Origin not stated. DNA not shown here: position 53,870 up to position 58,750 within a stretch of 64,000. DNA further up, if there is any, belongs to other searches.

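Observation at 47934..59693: Compact, non-canonical type VII (WXG100/EssC-type) secretion locus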

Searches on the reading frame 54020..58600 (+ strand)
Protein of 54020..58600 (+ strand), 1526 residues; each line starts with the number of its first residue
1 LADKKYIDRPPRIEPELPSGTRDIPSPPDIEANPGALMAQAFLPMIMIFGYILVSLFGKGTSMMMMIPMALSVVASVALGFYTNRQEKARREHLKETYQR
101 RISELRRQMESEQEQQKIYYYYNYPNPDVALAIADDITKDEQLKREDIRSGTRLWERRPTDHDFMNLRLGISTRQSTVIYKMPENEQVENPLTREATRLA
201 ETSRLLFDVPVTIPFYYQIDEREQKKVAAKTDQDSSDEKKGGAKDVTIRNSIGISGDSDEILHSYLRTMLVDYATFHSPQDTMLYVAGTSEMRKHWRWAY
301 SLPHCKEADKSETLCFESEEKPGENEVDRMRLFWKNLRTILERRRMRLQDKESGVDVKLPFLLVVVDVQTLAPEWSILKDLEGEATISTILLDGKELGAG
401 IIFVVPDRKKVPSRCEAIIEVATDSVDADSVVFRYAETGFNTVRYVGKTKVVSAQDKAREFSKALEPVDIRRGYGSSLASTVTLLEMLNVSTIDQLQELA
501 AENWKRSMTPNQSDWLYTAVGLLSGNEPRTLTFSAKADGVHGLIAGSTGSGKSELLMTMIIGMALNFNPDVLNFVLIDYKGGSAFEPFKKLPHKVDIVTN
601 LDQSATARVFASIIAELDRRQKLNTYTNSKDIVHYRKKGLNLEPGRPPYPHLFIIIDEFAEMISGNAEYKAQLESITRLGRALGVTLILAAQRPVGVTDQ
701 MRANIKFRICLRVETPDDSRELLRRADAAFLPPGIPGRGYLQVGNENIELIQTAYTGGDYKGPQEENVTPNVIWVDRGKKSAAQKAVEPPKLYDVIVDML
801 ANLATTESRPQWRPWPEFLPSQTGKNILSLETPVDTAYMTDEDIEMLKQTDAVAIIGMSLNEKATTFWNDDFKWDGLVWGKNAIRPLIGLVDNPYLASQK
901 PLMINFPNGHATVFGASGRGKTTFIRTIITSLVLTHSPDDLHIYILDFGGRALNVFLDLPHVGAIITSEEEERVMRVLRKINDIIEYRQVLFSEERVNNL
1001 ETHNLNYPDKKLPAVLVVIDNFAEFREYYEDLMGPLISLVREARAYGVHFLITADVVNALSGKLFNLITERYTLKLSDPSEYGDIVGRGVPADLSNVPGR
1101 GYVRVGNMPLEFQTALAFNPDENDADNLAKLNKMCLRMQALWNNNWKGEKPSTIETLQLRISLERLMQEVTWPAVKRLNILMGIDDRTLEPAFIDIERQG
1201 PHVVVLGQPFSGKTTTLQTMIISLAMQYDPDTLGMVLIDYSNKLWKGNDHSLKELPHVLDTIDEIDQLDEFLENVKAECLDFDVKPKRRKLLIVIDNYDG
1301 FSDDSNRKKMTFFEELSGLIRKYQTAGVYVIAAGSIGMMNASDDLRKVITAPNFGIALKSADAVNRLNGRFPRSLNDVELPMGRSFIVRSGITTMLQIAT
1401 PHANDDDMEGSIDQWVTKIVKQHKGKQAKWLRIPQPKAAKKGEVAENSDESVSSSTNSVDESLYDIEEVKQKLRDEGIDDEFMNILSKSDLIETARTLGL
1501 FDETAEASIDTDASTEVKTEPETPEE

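Call 5: search_protein_families(library=pfam, proteins=[window:54020-58600:+], max_evalue=0.1)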
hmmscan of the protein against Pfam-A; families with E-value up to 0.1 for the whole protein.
window:54020-58600:+ (1526 aa): 22 families
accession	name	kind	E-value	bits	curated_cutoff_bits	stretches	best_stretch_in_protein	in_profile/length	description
PF01580.24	FtsK_SpoIIIE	-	8.5e-72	241.6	24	3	891-1081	27-189/221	FtsK/SpoIIIE family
PF13401.12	AAA_22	-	3.6e-10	40.7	27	1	908-1025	5-96/130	AAA domain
PF05729.18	NACHT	-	1.8e-08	34.8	26.7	1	1203-1328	3-122/167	NACHT domain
PF25199.1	nSTAND_NTPase5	-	1.3e-07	32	34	0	1171-1229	10-69/145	Novel STAND NTPase 5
PF01935.23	DUF87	-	6.8e-07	30.1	23.2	1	909-948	24-60/220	Helicase HerA, central domain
PF13555.12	AAA_29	-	1.5e-06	28.3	27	0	536-568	20-55/61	P-loop containing region of AAA domain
PF13245.12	AAA_19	-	2.1e-06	28.4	25.1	1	907-956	10-57/134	AAA domain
PF05872.18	HerA_C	-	4.9e-06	25.9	22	0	645-727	252-337/502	Helicase HerA-like C-terminal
PF00005.33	ABC_tran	-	8.6e-06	26.8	25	0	532-559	5-31/137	ABC transporter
PF13191.12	AAA_16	-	2.5e-05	25.3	32.6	0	909-1040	25-159/167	AAA ATPase domain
PF13479.12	AAA_24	-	3.3e-05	24.3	27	0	1202-1304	4-79/195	AAA domain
PF04665.18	Pox_A32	-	4e-05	23.6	22.8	0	654-717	102-161/242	Poxvirus A32 protein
PF10412.15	TrwB_AAD_bind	-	5.2e-05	22.7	20.5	0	901-932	8-39/387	Type IV secretion-system coupling protein DNA-binding domain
PF01637.24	ATPase_2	-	5.4e-05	23.5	33.2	0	912-1026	24-123/225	ATPase domain predominantly from Archaea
PF00910.28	RNA_helicase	-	0.0052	17.7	21.5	0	913-934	3-24/105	RNA helicase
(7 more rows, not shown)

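Call 6: search_protein_families(library=ncbifam, proteins=[window:54020-58600:+], max_evalue=0.01)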
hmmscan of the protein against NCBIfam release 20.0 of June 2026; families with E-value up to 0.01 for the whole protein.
window:54020-58600:+ (1526 aa): 13 families
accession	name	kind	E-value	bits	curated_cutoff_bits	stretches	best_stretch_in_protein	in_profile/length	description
TIGR03928.1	T7_EssCb_Firm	equivalog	5.1e-220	733.3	778.4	5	249-780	208-710/1296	type VII secretion protein EssC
TIGR03924.1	T7SS_EccC_a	equivalog_domain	4.3e-137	458.7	509.15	3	26-760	3-673/673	type VII secretion protein EccCa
TIGR03925.1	T7SS_EccC_b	equivalog_domain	9e-104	347.8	346.55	2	885-1398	51-563/564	type VII secretion protein EccCb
NF007615.0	PRK10263.1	equivalog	9.9e-21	73.2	1566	1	540-729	1011-1222/1355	DNA translocase FtsK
TIGR00929.1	VirB4_CagE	subfamily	1.2e-08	33.7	643.1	1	901-932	435-461/792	VirB4 family type IV secretion/conjugal transfer ATPase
NF042944.1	HerA_antiphage_2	equivalog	1.8e-06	27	850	1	668-719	447-501/576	anti-phage-associated helicase HerA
NF041214.1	plasmid_TraB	equivalog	1.8e-06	26.8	800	1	533-719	238-415/639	plasmid transfer protein TraB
NF040937.1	HerA_Thermprot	equivalog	1.9e-06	26.6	800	1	654-727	353-428/487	DNA double-strand break repair helicase HerA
NF041017.1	DNA_import_CedB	equivalog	5.5e-06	25.3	700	0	538-581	274-314/590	DNA import protein CedB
TIGR03743.1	SXT_TraD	subfamily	4e-05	22.3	366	0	1165-1225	141-200/636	conjugative transfer system coupling protein TraD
NF040819.1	helicase_HerA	equivalog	0.00055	18.6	970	1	609-725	360-479/561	DNA double-strand break repair helicase HerA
NF045971.1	conju_CD1110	equivalog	0.0015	16.9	325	0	541-572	417-448/752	VirB4-like conjugal transfer ATPase, CD1110 family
TIGR02868.1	CydC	equivalog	0.0076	14.9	329.05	0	539-560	361-382/530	thiol reductant ABC exporter subunit CydC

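Call 8: find_related_loci(query=window:54020-58600:+, collection=genome_contigs, flank=10000)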
Query window:54020-58600:+ (1526 aa) in genome_contigs; peptide patterns used: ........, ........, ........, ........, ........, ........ (x = any residue, [..] = any of these).
72 stretches matched a pattern; 20 encode a relative of the query (tblastn E <= 1e-3); 19 distinct loci.
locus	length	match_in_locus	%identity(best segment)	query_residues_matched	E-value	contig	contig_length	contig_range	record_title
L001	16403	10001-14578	84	1-1520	0e+0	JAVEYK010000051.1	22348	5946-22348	MAG: Anaerolineaceae bacterium isolate BF4_28 NODE_6946_length_22348_cov_12.494082_Biofilm4, whole genome shotgun sequen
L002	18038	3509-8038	81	1-1504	0e+0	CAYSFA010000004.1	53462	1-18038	MAG TPA_asm: uncultured Anaerolineaceae bacterium isolate SRP192927_co6_482 genome assembly, contig: NODE_826_length_534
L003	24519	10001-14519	89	1-1507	0e+0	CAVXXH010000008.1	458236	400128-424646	MAG: uncultured Chloroflexia bacterium isolate MFD04716.bin.1.227 genome assembly, contig: contig_7500, whole genome sho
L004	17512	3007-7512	77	1-1501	0e+0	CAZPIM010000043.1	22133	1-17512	MAG TPA_asm: uncultured Anaerolineaceae bacterium isolate SRP302447_co2_99 genome assembly, contig: NODE_6516_length_221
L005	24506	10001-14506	76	1-1503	0e+0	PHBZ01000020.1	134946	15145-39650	MAG: Chloroflexi bacterium HGW-Chloroflexi-10 Ig3397_v2_scaffold_209, whole genome shotgun sequence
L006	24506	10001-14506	77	1-1507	0e+0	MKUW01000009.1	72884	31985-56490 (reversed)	MAG: Chloroflexi bacterium 44-23 SCNpilot_bf_inoc_scaffold_310, whole genome shotgun sequence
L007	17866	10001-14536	71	1-1510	0e+0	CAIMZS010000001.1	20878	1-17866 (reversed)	MAG: uncultured Anaerolineae bacterium isolate Umea1p4_bin-235 genome assembly, contig: bin-235:001/662, whole genome sh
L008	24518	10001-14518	71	1-1509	0e+0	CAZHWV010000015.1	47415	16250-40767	MAG TPA_asm: uncultured Anaerolinea sp. isolate SRP272421_co3_646 genome assembly, contig: NODE_990_length_47415_cov_5.6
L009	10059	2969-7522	69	1-1520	0e+0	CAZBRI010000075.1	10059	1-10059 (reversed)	MAG TPA_asm: uncultured Anaerolinea sp. isolate binchicken_co2_64 genome assembly, contig: NODE_5510_length_10059_cov_5.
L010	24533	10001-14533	80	1-1504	0e+0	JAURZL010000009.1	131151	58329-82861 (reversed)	MAG: Anaerolineaceae bacterium isolate E6_concoct.bin.151 E6_k141_515626, whole genome shotgun sequence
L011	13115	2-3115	93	470-1507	0e+0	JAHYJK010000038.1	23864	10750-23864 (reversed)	MAG: Anaerolineaceae bacterium isolate KA20 NODE_1103_length_23864_cov_4.348317, whole genome shotgun sequence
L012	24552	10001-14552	72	1-1521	0e+0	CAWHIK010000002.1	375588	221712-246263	MAG: uncultured Chloroflexia bacterium isolate MFD02979.bin.1.154 genome assembly, contig: contig_14398, whole genome sh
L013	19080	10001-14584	96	1-1526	0e+0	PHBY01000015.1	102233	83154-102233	MAG: Chloroflexi bacterium HGW-Chloroflexi-2 bjp_ig2069_scaffold_302, whole genome shotgun sequence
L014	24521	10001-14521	71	1-1509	0e+0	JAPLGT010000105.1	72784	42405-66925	MAG: Chloroflexota bacterium isolate LacPavin_0818_WC45_MAG_50_14 LacPavin_0818_WC45_scaffold_582649, whole genome shotg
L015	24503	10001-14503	77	1-1501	0e+0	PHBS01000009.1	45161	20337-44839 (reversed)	MAG: Chloroflexi bacterium HGW-Chloroflexi-8 08E140C01_scaffold_627, whole genome shotgun sequence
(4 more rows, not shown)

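Call 20: search_solved_structures(query=window:54020-58600:+, max_evalue=0.00001)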
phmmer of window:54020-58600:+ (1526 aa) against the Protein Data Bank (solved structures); distinct sequences matched with E-value up to 0.00001: 14.
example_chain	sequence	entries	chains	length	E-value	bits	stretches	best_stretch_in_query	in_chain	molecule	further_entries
4nh0_A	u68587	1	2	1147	2.4e-89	303.4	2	480-772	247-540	Cell divisionFtsK/SpoIIIE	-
9qks_G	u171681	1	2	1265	6.2e-63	215.9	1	353-761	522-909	ESX secretion system protein YukB,Green fluorescent protein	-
7b9f_C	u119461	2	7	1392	3.1e-55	190.4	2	536-762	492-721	EccC5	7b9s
7np7_C1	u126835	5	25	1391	1.4e-52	181.5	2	257-763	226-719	ESX-5 secretion system protein EccC5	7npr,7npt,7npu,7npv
4n1a_A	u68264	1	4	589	2.9e-41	144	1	874-1244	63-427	Cell divisionFtsK/SpoIIIE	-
5fv0_A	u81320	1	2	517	3.3e-40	140.6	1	888-1236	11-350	ESX secretion system protein EccC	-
4lya_A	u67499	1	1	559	4.1e-40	140.3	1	888-1236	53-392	Uncharacterized protein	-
9jv8_A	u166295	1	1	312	6.8e-21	76.6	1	884-1101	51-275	ESX-1 secretion system protein EccCb1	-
2ius_A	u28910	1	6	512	1.6e-14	55.5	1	539-730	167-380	DNA TRANSLOCASE FTSK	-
2iuu_A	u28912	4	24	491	6.1e-14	53.5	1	535-729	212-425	DNA TRANSLOCASE FTSK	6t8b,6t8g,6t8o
2iut_A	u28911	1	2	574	1e-13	52.8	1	535-729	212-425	DNA TRANSLOCASE FTSK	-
6o1w_A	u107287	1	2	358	6.2e-13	50.2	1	540-752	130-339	DNA translocase coupling protein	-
6o1x_A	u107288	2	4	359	6.2e-13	50.2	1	540-753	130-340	DNA translocase coupling protein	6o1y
6o1z_A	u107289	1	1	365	6.4e-13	50.1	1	540-753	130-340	DNA translocase coupling protein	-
